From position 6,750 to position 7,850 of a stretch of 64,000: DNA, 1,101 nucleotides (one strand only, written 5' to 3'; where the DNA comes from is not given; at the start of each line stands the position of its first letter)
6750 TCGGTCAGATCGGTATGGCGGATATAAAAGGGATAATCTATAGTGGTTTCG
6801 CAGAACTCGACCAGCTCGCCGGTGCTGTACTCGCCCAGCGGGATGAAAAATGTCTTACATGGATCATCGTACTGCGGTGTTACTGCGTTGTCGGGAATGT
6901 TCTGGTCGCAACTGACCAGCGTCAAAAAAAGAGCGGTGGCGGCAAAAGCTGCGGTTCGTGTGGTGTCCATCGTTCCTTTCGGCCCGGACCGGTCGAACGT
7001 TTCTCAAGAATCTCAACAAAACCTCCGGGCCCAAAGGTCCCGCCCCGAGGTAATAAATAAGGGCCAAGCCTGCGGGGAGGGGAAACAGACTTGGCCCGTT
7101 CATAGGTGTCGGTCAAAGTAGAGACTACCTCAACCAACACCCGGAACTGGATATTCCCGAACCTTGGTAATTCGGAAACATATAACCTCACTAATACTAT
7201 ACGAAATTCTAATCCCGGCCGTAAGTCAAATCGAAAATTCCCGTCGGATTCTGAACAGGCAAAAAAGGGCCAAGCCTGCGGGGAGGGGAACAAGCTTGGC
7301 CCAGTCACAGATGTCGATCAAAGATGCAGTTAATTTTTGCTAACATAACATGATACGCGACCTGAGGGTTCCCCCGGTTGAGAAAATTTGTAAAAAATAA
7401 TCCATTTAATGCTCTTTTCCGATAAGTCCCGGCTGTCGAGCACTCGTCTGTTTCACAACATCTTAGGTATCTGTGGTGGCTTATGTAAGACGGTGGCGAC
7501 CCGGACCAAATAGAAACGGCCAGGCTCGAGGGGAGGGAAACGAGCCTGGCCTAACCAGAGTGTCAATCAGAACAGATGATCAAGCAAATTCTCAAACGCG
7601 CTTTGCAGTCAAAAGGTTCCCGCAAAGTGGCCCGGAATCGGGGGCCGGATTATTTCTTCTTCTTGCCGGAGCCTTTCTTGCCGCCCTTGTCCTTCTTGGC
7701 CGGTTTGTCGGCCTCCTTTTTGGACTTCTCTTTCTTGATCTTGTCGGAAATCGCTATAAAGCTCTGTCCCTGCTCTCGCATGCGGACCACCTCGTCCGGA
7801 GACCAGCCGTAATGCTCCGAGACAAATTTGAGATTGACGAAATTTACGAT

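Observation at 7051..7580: Three covarying hairpins with a conserved C-rich (anti-SD-like) loop: a candidate tandem sRNA or novel terminator family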

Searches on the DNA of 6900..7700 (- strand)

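Call 5: search_rna_families(source=window, start=6900, end=7700, threshold=evalue, max_evalue=10, show_alignments=3)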
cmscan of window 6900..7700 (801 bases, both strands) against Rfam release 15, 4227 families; matches with E-value up to 10: 6.
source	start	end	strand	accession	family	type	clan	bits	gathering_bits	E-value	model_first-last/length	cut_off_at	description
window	7015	7162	-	RF02342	ar7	Gene; sRNA;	-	22.5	60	0.033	1-145/145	no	Alphaproteobacterial sRNA ar7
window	7023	7066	+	RF01100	PK-BYV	Cis-reg;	-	18.3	50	0.38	1-40/40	no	3'-terminal pseudoknot in BYV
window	7108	7138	-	RF00027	let-7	Gene; miRNA;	CL00148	17.8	53.5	1.3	1-84/84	no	let-7 microRNA precursor family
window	7501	7575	-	RF03624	mir-5345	Gene; miRNA;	-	16.5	95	1.9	1-76/76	no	mir-5345 microRNA precursor family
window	7253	7364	-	RF01719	Pseudomon-1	Gene; sRNA;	-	15.6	50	2.7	1-116/116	no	Pseudomon-1/ErsA RNA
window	7022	7071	-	RF01297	sR40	Gene; snRNA; snoRNA; CD-box;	-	15.3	50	2.5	1-61/61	no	Small nucleolar RNA sR40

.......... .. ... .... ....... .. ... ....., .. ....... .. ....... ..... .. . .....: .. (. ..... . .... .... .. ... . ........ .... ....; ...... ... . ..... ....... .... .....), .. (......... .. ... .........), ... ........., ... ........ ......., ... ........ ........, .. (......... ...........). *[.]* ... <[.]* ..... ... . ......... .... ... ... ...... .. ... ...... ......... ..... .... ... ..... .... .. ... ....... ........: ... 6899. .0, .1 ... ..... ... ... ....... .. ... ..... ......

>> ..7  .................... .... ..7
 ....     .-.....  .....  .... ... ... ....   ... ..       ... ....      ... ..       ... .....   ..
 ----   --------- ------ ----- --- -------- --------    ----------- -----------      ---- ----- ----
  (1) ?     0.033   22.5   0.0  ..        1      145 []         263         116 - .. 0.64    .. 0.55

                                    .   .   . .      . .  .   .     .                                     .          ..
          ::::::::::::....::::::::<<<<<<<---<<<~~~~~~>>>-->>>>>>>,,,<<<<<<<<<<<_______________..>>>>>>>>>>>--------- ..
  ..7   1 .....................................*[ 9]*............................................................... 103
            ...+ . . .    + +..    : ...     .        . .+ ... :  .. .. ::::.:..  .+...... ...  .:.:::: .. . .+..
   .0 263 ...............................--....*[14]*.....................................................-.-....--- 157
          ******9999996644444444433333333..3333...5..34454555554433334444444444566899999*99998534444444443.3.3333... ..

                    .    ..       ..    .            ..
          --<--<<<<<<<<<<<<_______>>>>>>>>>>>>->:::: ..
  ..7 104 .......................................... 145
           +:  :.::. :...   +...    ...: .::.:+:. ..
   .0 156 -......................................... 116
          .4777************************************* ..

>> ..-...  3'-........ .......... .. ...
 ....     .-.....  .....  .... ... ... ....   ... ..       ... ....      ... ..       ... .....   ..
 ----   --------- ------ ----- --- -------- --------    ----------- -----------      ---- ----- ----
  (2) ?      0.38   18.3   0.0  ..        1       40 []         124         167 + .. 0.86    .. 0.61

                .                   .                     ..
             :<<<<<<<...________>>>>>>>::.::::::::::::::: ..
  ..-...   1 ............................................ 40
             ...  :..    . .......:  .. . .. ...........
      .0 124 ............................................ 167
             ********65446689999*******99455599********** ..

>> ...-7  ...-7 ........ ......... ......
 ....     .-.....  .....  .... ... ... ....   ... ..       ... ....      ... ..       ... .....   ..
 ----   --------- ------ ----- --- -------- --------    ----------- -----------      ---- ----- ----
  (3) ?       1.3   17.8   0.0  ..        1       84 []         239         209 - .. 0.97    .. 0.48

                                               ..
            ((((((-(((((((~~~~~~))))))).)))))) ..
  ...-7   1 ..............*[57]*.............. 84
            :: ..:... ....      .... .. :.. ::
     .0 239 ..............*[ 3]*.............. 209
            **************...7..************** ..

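Call 38: build_rna_model(alignment_id=A3, structure=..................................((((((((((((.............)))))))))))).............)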
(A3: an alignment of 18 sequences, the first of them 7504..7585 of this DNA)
Model R1 built from alignment A3 (18 sequences, 84 columns); structure: as given.
model positions 82; base pairs 12; branch points 0; effective number of sequences 3.48; information 0.692 bits per position. Calibrated on 0.2 Mb of random sequence (short: E-values are rough).
structure used (alignment columns):
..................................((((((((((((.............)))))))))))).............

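Call 40: search_with_rna_model(model_id=R1, sources=[window, L091, L092, L093, L094, L095, L096, L097, L098, L099, L100, L101, L102, L103, L104, L105, L106, L107, L108, L109, L110, L111, L112, L113, L114, L115, L116, L117, L118, L119, L120, L121, L122, L123, L124, L125, L126, L127, L128, L129, L130, L131, L132, L133, L134, L135, L136, L137, L138, L139, L140, L141, L142, L143, L144, L145, L146, L147, L148, L149, L150, L151, L152, L153, L154, L155, L156, L157, L158, L159, L160, L161, L162, L163, L164, L165, L166, L167, L168, L169, L170, L171, L172, L173, L174, L002, L034, L041], max_evalue=1, make_alignment=true)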
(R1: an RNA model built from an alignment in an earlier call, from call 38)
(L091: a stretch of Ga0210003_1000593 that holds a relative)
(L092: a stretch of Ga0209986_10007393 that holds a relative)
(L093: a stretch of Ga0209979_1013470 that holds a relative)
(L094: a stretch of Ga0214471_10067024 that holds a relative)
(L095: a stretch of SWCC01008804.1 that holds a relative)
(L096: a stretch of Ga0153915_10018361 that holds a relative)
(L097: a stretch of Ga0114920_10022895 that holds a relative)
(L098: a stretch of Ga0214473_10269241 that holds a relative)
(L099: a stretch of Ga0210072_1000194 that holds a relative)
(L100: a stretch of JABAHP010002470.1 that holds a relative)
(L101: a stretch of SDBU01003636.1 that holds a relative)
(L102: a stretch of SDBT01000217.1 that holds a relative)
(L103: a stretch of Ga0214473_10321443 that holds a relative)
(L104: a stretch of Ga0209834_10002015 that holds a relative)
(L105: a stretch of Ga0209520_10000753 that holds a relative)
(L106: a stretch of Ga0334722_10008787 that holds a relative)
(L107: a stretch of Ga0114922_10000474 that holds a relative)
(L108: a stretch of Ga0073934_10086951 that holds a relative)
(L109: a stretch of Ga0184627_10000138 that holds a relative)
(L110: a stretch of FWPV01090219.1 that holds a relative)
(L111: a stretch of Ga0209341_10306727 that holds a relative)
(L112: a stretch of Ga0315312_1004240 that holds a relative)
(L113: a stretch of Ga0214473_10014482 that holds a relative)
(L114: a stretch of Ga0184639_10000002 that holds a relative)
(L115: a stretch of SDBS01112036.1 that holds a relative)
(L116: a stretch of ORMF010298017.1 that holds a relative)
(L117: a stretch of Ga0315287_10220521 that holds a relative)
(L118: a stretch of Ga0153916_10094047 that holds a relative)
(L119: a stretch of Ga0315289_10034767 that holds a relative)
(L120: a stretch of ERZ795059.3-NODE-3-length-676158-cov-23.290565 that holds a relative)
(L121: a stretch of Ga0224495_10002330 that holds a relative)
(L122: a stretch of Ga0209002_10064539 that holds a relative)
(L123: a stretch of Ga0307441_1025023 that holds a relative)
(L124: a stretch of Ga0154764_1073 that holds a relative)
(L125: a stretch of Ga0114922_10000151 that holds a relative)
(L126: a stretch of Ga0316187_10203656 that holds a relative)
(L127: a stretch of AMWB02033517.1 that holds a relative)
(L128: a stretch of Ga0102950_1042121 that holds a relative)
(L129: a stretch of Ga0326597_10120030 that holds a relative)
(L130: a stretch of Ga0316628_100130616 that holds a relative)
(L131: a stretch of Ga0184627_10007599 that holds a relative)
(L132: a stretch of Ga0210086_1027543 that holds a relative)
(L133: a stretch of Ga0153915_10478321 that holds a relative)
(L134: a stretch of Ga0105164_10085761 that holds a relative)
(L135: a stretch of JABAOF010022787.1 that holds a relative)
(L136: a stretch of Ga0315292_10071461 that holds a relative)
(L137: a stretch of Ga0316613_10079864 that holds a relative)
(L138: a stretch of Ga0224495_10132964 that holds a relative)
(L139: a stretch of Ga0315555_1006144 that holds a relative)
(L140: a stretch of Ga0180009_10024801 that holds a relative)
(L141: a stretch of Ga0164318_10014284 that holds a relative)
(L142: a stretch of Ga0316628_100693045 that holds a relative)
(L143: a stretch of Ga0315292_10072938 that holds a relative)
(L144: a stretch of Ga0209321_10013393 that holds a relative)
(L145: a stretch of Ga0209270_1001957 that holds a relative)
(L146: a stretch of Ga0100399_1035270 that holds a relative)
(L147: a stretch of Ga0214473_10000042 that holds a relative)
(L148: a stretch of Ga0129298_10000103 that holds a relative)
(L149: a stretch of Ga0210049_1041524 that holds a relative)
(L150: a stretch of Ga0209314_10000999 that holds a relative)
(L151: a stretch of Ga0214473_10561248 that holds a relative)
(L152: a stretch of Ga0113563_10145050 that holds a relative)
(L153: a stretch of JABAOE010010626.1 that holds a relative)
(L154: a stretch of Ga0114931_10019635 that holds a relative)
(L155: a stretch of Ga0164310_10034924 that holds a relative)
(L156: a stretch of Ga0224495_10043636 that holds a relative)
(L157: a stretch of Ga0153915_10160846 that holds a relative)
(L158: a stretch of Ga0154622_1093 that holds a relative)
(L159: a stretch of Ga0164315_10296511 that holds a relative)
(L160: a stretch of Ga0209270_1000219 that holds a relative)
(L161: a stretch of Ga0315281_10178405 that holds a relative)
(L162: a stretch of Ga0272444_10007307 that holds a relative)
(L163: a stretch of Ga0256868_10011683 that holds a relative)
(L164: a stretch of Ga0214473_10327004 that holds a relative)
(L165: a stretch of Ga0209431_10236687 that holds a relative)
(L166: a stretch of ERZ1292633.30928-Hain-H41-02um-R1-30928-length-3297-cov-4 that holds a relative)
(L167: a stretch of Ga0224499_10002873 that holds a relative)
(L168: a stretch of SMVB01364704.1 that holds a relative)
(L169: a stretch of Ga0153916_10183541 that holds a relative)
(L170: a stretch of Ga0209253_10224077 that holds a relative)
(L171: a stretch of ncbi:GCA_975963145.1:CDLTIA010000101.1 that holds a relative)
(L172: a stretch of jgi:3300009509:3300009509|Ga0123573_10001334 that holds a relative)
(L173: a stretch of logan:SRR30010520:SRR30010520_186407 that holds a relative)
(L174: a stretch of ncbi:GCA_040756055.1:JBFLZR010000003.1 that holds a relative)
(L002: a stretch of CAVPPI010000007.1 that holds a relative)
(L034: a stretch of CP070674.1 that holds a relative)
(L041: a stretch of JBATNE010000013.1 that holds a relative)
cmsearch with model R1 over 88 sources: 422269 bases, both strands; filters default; matches with E-value up to 1: 20.
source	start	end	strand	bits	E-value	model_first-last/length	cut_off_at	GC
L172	4831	4912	+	87.4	7.9e-18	1-82/82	no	0.49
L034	5208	5289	+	87.3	8.2e-18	1-82/82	no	0.51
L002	1411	1492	+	87.3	8.3e-18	1-82/82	no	0.51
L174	4700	4781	+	87.2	8.8e-18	1-82/82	no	0.52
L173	4966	5047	+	86.9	1e-17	1-82/82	no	0.48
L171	3483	3564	+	85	2.9e-17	1-82/82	no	0.54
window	7048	7130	-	84.7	3.4e-17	1-82/82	no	0.52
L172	5205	5287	+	83.4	6.5e-17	1-82/82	no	0.58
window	7254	7335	-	83.2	7.3e-17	1-82/82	no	0.51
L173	5329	5411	+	82.6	1e-16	1-82/82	no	0.58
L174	4884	4966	+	82.3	1.2e-16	1-82/82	no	0.61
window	7504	7585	-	79.5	5.6e-16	1-82/82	no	0.54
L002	1602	1684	+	75.2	5.6e-15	1-82/82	no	0.59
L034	5401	5483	+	74.9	6.7e-15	1-82/82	no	0.6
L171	3838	3920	+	72.1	2.9e-14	1-82/82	no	0.58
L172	5016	5097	+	70.5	7.1e-14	1-82/82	no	0.52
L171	3647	3728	+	67.1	4.4e-13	1-82/82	no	0.52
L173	5141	5223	+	66.4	6.3e-13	1-82/82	no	0.51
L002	1622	1703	-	14.6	0.84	1-82/82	no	0.5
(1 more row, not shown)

Alignment A4: 20 matches aligned to the model, 97 columns, each read 5' to 3' on its own strand. Consensus structure (alignment columns), stored with it:
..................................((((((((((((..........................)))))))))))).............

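Call 46: search_with_rna_model(model_id=R1, sources=[L175, L176, L177, L178, L179, L180, L181, L182, L183], max_evalue=1, filters=off)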
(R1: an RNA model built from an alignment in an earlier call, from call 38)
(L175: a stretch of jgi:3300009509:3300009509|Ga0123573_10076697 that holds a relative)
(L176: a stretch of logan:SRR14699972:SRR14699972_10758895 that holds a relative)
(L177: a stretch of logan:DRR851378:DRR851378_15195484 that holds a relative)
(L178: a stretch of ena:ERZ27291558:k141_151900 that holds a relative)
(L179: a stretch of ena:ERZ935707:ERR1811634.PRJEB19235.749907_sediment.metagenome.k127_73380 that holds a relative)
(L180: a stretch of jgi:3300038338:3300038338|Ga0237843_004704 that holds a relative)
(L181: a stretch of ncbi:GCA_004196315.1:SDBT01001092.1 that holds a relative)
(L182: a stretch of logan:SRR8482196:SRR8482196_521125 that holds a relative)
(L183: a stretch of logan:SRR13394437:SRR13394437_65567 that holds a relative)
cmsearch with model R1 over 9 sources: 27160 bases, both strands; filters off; matches with E-value up to 1: 16.
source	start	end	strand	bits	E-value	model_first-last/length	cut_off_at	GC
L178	2684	2766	+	84.2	2.8e-18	1-82/82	no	0.49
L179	2610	2692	+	84.2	2.8e-18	1-82/82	no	0.49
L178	2897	2979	+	78.3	6.6e-17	1-82/82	no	0.51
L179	2823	2905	+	78.3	6.6e-17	1-82/82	no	0.51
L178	2465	2546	+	75.1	3.7e-16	1-82/82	no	0.54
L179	2391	2472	+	75.1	3.7e-16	1-82/82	no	0.54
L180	888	969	+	75.1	3.7e-16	1-82/82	no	0.54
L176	1265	1308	+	18.8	0.0054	1-82/82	no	0.43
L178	2917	2996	-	16.9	0.016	1-82/82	no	0.54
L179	2843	2922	-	16.9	0.016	1-82/82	no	0.54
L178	2705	2783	-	15.4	0.034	1-82/82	no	0.54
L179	2631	2709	-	15.4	0.034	1-82/82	no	0.54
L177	927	951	+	12.1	0.21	1-82/82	no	0.32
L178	2499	2532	-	10.6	0.45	35-68/82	no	0.74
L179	2425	2458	-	10.6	0.45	35-68/82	no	0.74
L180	922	955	-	10.6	0.45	35-68/82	no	0.74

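Call 57: search_with_rna_model(model_id=R1, sources=[window, L002, L034, L171, L172, L173, L174, L178], max_evalue=0.00001, make_alignment=true)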
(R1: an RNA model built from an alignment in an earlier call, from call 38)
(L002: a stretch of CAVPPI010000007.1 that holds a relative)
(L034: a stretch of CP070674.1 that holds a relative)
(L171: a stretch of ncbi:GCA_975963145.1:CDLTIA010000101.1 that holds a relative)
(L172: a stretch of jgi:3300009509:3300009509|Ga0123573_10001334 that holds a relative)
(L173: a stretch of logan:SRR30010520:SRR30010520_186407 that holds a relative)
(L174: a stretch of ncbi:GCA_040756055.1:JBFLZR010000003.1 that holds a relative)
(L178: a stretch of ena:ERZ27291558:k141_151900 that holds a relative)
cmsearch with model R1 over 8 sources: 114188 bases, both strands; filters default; matches with E-value up to 0.00001: 21.
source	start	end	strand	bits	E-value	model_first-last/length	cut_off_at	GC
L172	4831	4912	+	87.4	2.1e-18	1-82/82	no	0.49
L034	5208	5289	+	87.3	2.2e-18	1-82/82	no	0.51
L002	1411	1492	+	87.3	2.3e-18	1-82/82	no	0.51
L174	4700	4781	+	87.2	2.4e-18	1-82/82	no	0.52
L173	4966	5047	+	86.9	2.8e-18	1-82/82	no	0.48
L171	3483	3564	+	85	7.8e-18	1-82/82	no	0.54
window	7048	7130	-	84.7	9.2e-18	1-82/82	no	0.52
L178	2684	2766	+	84.2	1.2e-17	1-82/82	no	0.49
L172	5205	5287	+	83.4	1.8e-17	1-82/82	no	0.58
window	7254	7335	-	83.2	2e-17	1-82/82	no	0.51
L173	5329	5411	+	82.6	2.8e-17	1-82/82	no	0.58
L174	4884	4966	+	82.3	3.3e-17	1-82/82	no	0.61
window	7504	7585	-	79.5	1.5e-16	1-82/82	no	0.54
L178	2897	2979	+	78.4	2.7e-16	1-82/82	no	0.51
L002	1602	1684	+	75.2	1.5e-15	1-82/82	no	0.59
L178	2465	2546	+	75.2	1.5e-15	1-82/82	no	0.54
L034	5401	5483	+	74.9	1.8e-15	1-82/82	no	0.6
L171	3838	3920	+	72.1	7.8e-15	1-82/82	no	0.58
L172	5016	5097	+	70.5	1.9e-14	1-82/82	no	0.52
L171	3647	3728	+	67.1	1.2e-13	1-82/82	no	0.52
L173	5141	5223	+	66.4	1.7e-13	1-82/82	no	0.51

Alignment A5: 21 matches aligned to the model, 84 columns, each read 5' to 3' on its own strand. Consensus structure (alignment columns), stored with it:
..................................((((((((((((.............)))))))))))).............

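Call 64: search_with_rna_model(model_id=R1, sources=[L184, L185], max_evalue=1, filters=off)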
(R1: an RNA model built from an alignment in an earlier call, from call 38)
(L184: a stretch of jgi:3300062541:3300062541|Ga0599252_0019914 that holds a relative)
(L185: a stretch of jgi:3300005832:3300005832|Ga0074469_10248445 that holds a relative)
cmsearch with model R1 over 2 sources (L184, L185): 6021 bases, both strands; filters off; matches with E-value up to 1: 9.
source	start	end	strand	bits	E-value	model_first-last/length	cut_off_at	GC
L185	2008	2090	+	85.8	2.6e-19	1-82/82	no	0.54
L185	1641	1722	+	82.1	1.9e-18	1-82/82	no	0.52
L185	1818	1899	+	74.9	9.1e-17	1-82/82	no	0.54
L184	2944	2986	-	9.8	0.16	1-82/82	no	0.42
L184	84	135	+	7.9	0.43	1-82/82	no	0.33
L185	1675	1708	-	7.7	0.48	35-68/82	no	0.74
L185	2028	2108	-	7.7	0.48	1-82/82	no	0.49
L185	94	179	-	7.6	0.52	1-82/82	no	0.52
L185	1847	1886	-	6.4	0.98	34-74/82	no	0.7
